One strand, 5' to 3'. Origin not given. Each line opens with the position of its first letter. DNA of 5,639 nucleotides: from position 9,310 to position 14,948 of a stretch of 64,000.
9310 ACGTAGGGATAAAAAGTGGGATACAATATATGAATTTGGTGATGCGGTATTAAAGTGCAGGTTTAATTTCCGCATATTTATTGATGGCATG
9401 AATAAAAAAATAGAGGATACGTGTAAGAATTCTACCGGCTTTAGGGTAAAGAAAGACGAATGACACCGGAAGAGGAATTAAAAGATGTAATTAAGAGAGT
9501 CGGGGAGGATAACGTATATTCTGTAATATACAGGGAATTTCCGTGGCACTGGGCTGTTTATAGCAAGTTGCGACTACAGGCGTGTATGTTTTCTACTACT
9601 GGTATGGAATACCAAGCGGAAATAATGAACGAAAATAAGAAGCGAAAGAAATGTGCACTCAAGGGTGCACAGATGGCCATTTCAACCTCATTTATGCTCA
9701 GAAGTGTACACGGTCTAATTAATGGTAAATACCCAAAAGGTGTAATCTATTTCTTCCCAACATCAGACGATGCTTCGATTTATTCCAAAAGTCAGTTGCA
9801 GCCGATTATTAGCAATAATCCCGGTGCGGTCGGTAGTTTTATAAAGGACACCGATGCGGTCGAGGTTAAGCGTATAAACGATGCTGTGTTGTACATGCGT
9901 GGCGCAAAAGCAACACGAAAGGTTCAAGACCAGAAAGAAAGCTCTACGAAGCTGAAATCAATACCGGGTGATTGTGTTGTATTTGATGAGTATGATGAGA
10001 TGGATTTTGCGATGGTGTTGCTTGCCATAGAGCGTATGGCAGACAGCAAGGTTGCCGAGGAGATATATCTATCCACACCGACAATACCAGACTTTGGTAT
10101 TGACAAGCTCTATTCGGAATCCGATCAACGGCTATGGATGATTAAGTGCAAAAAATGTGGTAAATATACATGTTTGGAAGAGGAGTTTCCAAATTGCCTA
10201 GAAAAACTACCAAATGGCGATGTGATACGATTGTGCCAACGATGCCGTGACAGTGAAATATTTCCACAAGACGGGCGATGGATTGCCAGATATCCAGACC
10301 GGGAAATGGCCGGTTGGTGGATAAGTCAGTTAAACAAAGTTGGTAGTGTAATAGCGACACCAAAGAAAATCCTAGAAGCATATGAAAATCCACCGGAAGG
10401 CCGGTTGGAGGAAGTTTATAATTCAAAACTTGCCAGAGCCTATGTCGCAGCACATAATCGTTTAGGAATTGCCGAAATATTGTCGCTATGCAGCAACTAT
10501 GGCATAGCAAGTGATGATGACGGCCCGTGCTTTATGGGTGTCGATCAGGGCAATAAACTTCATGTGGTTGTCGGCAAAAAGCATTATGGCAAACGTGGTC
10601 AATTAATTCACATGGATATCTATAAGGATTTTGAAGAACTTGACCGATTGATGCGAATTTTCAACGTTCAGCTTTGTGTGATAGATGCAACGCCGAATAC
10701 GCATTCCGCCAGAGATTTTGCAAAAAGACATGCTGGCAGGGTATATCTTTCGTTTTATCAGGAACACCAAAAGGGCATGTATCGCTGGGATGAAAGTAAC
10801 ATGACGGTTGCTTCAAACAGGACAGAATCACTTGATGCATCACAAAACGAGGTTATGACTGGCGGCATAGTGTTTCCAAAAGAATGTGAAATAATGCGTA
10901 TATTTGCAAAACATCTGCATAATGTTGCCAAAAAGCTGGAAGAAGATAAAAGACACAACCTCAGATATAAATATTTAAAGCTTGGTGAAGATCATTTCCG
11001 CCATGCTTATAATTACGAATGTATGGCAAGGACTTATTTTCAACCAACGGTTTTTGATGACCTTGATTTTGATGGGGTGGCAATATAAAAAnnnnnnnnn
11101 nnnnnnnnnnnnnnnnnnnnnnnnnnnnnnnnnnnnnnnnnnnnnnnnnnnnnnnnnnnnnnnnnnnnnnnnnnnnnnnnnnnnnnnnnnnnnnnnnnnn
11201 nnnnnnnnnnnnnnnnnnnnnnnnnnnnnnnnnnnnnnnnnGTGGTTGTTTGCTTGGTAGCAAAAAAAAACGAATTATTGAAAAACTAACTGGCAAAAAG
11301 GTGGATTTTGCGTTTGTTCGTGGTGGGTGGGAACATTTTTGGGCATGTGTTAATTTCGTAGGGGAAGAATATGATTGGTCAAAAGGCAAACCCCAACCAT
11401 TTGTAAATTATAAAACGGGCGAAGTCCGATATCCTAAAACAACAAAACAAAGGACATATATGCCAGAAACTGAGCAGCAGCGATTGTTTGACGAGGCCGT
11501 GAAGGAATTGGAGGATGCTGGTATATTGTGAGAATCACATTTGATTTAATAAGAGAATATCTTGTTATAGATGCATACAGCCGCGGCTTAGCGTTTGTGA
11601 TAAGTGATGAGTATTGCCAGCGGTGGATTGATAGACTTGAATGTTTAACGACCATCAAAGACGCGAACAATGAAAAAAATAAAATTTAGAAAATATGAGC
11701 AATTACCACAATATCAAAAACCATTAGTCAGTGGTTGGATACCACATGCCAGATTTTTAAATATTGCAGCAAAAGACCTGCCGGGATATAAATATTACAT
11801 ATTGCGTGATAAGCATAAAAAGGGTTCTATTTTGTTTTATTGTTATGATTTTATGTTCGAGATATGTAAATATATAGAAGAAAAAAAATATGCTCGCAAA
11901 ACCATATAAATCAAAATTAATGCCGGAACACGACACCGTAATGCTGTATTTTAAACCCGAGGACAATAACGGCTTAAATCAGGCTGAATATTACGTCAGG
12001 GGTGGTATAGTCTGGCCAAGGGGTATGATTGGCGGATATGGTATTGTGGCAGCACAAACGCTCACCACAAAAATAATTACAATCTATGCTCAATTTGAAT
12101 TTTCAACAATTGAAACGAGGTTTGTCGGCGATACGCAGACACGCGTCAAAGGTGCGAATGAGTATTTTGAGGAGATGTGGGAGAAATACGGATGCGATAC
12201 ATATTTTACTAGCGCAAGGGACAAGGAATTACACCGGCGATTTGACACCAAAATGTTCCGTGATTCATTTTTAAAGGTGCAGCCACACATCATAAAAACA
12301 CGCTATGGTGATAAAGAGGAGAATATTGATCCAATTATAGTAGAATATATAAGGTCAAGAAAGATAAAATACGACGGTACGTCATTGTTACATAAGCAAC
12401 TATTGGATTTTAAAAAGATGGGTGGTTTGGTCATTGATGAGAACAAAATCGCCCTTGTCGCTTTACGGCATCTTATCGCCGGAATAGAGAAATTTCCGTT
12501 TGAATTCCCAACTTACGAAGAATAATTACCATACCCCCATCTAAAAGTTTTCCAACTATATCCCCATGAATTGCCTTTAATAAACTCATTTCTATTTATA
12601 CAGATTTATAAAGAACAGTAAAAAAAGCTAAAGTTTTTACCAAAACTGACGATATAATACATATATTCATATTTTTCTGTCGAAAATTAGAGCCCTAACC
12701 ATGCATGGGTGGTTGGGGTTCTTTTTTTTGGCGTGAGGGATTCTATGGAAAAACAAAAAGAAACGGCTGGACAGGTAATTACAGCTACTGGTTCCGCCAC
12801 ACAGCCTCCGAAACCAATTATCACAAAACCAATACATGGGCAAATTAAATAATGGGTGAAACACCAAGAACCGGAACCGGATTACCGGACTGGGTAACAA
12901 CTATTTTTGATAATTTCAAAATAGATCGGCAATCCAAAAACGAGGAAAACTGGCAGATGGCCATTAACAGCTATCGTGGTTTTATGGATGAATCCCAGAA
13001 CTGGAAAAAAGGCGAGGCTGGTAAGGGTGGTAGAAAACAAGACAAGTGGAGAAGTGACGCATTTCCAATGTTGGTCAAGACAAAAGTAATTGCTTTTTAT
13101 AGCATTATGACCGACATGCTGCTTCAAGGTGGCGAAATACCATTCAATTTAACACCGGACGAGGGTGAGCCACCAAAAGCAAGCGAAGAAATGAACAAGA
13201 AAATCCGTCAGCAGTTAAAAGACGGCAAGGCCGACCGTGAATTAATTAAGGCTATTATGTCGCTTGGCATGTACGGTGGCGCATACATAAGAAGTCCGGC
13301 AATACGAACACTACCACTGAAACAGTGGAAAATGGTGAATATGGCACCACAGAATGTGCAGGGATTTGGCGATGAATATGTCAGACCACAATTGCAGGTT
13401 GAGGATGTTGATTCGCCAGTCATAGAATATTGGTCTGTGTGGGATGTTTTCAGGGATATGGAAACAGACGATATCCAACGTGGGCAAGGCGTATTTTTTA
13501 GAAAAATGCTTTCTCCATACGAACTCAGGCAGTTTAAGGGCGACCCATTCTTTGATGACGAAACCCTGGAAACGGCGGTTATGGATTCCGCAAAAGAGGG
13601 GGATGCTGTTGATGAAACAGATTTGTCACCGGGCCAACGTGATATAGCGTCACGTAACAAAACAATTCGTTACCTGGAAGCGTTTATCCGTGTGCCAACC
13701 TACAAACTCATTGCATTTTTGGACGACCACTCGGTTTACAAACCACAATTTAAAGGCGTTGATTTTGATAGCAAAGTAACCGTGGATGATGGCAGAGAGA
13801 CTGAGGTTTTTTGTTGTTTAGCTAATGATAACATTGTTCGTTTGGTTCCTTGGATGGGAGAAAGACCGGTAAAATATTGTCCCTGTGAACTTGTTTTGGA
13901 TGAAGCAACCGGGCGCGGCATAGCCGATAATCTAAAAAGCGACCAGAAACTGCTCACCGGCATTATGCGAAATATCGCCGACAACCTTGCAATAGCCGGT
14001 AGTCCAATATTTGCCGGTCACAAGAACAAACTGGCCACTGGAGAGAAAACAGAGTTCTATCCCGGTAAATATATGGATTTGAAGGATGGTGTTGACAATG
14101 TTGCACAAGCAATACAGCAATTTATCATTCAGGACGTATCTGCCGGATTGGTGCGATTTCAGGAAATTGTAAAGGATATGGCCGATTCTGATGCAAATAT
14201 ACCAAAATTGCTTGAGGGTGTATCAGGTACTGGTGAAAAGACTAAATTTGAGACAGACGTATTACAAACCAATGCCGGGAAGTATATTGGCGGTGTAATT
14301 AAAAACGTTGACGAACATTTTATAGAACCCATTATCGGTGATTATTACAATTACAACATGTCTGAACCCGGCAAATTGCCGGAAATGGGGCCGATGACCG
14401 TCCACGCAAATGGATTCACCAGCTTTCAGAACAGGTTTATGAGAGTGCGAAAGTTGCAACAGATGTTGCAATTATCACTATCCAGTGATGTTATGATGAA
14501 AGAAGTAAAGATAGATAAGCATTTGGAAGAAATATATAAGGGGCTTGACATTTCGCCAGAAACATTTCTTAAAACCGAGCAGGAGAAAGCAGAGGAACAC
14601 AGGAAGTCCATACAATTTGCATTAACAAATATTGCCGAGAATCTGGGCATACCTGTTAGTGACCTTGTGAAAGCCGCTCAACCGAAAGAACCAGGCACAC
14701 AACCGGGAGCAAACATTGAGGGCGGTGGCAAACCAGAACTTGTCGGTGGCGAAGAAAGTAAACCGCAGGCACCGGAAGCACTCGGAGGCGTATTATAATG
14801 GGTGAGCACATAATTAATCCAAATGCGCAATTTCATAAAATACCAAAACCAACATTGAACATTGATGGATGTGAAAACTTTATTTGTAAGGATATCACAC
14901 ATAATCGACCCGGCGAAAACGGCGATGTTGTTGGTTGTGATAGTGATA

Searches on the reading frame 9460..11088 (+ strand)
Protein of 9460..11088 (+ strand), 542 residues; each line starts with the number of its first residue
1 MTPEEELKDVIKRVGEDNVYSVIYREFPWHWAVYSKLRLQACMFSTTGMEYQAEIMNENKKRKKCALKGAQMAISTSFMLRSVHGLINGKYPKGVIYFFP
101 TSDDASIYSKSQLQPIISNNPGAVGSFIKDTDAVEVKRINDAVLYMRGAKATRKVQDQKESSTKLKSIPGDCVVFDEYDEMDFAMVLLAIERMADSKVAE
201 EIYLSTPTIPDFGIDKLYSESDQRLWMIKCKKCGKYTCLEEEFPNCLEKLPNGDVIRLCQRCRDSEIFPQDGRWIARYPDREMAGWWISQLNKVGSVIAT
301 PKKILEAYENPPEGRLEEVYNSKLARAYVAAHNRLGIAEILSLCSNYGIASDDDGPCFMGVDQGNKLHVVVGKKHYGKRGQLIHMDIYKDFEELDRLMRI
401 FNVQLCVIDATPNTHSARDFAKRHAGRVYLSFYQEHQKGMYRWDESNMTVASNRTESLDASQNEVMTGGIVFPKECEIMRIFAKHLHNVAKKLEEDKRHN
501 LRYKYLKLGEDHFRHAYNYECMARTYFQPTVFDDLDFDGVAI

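Call 14: find_related_loci(query=window:9460-11088:+, collection=viral_contigs, flank=10000)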
Query window:9460-11088:+ (542 aa) in viral_contigs; peptide patterns used: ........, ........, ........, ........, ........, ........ (x = any residue, [..] = any of these).
13 stretches matched a pattern; 13 encode a relative of the query (tblastn E <= 1e-3); 13 distinct loci.
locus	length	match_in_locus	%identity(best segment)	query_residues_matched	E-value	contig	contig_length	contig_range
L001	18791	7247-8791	46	19-535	2e-153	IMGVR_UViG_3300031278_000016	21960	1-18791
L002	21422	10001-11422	45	44-535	2e-132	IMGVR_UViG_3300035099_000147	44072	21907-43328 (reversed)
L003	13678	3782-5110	45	67-526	1e-131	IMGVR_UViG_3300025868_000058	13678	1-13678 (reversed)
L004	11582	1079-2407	45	67-526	3e-131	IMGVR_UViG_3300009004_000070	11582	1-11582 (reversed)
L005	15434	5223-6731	43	31-535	2e-127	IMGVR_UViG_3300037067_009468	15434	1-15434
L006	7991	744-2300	41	1-524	5e-126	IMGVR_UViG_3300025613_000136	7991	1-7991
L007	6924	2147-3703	41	1-524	5e-126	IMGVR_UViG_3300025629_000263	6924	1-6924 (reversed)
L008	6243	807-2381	40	12-542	3e-123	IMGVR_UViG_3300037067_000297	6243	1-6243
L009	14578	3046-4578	42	25-523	3e-122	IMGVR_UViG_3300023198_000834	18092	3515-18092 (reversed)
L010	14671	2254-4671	53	68-525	1e-116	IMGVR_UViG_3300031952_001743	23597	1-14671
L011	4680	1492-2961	38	30-523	1e-109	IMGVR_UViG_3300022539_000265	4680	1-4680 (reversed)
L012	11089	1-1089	47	167-535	1e-106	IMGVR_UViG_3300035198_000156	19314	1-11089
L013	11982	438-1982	46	19-535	2e-153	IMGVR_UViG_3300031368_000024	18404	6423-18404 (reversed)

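Call 16: search_protein_families(library=phrogs, proteins=[window:9460-11088:+], max_evalue=0.001)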
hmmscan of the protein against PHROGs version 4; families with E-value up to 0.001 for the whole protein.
window:9460-11088:+ (542 aa): 4 families
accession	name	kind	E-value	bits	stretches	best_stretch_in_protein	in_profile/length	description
phrog_675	-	head and packaging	8.8e-87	292.7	1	35-534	32-557/576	terminase large subunit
phrog_12876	-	head and packaging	3.8e-17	63.7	1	106-239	7-129/235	terminase large subunit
phrog_15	-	head and packaging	5.3e-16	59.1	1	92-329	428-685/1330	terminase large subunit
phrog_21311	-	head and packaging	7.4e-06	27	1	100-240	2-146/218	terminase large subunit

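Call 29: find_related_loci(query=window:9460-11088:+, collection=metagenome_contigs, flank=10000)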
Query window:9460-11088:+ (542 aa) in metagenome_contigs; peptide patterns used: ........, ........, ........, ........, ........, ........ (x = any residue, [..] = any of these).
218 stretches matched a pattern; 22 encode a relative of the query (tblastn E <= 1e-3); 22 distinct loci.
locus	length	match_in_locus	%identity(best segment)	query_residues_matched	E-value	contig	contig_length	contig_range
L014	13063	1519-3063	46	19-535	2e-153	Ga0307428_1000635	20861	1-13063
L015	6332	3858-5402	46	19-535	4e-154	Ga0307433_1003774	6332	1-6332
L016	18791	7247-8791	46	19-535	2e-153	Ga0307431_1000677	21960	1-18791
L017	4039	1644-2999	45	67-535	1e-135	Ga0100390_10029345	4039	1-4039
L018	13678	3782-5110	45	67-526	1e-131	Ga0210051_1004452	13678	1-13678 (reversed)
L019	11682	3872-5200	45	67-526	1e-131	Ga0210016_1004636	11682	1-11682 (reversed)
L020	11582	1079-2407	45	67-526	3e-131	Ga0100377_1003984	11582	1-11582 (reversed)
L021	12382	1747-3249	42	31-535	1e-129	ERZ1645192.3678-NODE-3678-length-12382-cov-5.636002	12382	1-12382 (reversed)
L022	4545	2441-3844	44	67-537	3e-129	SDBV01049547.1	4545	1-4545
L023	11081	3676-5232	41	1-524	5e-126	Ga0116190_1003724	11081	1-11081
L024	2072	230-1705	41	44-524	2e-127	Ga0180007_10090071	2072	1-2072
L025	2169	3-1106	53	173-541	2e-127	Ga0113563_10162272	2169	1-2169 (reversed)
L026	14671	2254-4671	53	68-525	1e-116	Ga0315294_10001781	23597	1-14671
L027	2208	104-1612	40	29-523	3e-122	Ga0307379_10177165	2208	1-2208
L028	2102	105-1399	52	67-536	3e-118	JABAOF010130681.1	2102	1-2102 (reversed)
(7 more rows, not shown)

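Call 30: find_related_loci(query=window:9460-11088:+, collection=genome_contigs, flank=10000)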
Query window:9460-11088:+ (542 aa) in genome_contigs; peptide patterns used: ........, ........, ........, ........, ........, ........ (x = any residue, [..] = any of these).
137 stretches matched a pattern; 3 encode a relative of the query (tblastn E <= 1e-3); 3 distinct loci.
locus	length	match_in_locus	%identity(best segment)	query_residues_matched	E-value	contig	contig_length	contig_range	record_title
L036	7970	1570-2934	47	67-537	1e-141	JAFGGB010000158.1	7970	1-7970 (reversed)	MAG: Deltaproteobacteria bacterium isolate Zod_Metabat.1365 k87_7408571, whole genome shotgun sequence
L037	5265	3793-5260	43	29-519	2e-103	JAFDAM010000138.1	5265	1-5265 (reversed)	MAG: Deltaproteobacteria bacterium isolate AB_3033_Bin_183 AB_3033_Bin_183_scaffold_101338, whole genome shotgun sequenc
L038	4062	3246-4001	47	30-285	5e-73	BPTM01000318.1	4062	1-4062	MAG: Candidatus Heimdallarchaeota archaeon 7H_bin003 DNA, 7H_mbSensitive_bin3_NODE_2005, whole genome shotgun sequence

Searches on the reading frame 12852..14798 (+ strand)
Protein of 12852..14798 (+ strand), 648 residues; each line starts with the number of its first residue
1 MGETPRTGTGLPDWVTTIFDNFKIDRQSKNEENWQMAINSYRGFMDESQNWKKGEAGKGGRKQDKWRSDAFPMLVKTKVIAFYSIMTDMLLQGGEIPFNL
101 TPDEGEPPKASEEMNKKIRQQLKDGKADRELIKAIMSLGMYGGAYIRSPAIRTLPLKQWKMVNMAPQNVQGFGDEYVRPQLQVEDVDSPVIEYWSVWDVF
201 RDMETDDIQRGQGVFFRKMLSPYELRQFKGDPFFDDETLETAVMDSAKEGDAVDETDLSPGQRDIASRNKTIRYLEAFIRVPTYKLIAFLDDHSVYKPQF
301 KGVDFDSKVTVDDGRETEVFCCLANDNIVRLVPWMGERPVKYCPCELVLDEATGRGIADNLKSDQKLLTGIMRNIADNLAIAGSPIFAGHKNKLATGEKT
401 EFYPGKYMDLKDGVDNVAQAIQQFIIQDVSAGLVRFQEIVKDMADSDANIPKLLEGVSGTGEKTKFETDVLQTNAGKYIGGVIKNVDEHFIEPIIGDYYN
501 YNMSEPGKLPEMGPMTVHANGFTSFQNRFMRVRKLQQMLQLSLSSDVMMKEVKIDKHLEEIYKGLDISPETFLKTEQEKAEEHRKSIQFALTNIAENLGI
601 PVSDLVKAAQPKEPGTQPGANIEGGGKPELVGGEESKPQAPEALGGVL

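Call 8: search_dna_similar(query=window:12852-14798:+, collection=phages, mode=protein, max_rows=15)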
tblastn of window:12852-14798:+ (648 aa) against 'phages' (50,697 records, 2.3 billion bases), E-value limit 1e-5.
Records with a match: 29; places in all: 29; records where one place covers at least 80% of the query: 9.
Best place of each record, by identity: <60% 29.
By first word of the organism name: Roseobacter 11; Pelagibacter 4; Rhizobium 3; Aeromonas 2; Puniceispirillum 2; Pseudoalteromonas 2; Vibrio 2; Sinorhizobium 1; Caudoviricetes 1; Pasteurella 1.
By host as written in the record: Rhodobacteraceae bacterium FZCC0040 4; Rhodobacteraceae bacterium FZCC0023 4; Candidatus Pelagibacter sp. HTCC7211 3; Candidatus Puniceispirillum marinum IMCC1322 2; Vibrio anguillarum PF4 2; Rhodobacteraceae bacterium FZCC0089 1; Sinorhizobium meliloti 1021 1; Rhodobacteraceae bacterium FZCC0042 1; and 11 more.
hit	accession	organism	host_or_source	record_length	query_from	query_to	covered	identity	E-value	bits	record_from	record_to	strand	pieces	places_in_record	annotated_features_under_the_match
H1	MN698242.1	Pelagibacter phage HTVC103P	Candidatus Pelagibacter sp. HTCC7211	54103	47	630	90%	23.1%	3e-25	118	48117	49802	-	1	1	putative portal protein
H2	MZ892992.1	Roseobacter phage CRP-738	Rhodobacteraceae bacterium FZCC0089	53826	85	629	84%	23.7%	4e-22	108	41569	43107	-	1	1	putative portal protein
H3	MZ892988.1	Roseobacter phage CRP-212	Rhodobacteraceae bacterium FZCC0040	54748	106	629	81%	24.5%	7e-22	107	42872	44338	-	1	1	putative portal protein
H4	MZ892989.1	Roseobacter phage CRP-235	Rhodobacteraceae bacterium FZCC0040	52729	106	629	81%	23.5%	2e-20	102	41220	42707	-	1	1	putative portal protein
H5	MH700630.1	Sinorhizobium phage phiM6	Sinorhizobium meliloti 1021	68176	7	567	87%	21.9%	3e-23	111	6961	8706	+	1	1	portal protein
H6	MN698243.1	Pelagibacter phage HTVC104P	Candidatus Pelagibacter sp. HTCC7211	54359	110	630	80%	23.5%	1e-24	115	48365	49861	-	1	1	putative portal protein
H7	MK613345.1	Roseobacter phage CRP-3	Rhodobacteraceae bacterium FZCC0040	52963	109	629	80%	23.5%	2e-23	112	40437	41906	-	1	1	putative portal protein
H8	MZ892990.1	Roseobacter phage CRP-345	Rhodobacteraceae bacterium FZCC0042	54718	110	589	74%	25.2%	9e-23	110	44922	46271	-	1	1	putative portal protein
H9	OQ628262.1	Aeromonas phage vB_AsaP_MQM1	Aeromonas salmonicida subsp. salmonicida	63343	109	578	73%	25.7%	2e-24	115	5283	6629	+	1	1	portal protein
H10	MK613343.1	Roseobacter phage CRP-1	Rhodobacteraceae bacterium FZCC0023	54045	110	580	73%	25.5%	2e-21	105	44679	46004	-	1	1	putative portal protein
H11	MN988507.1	Rhizobium phage RHph_N3_13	Rhizobium phaseoli N3_13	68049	94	629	83%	22.2%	5e-23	110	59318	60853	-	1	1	putative portal protein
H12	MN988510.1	Rhizobium phage RHph_I3_11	Rhizobium phaseoli I3_11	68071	94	629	83%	22.2%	5e-23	110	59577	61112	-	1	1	putative portal protein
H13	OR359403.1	Aeromonas phage 1233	Aeromonas sp.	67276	109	578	73%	25.3%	2e-24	115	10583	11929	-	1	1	head-tail adaptor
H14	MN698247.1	Pelagibacter phage HTVC115P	Candidatus Pelagibacter sp. HTCC7211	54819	111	587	74%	24.6%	1e-24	115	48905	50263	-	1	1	portal protein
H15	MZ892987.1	Roseobacter phage CRP-207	Rhodobacteraceae bacterium FZCC0040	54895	110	580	73%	24.9%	8e-21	103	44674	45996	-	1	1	putative portal protein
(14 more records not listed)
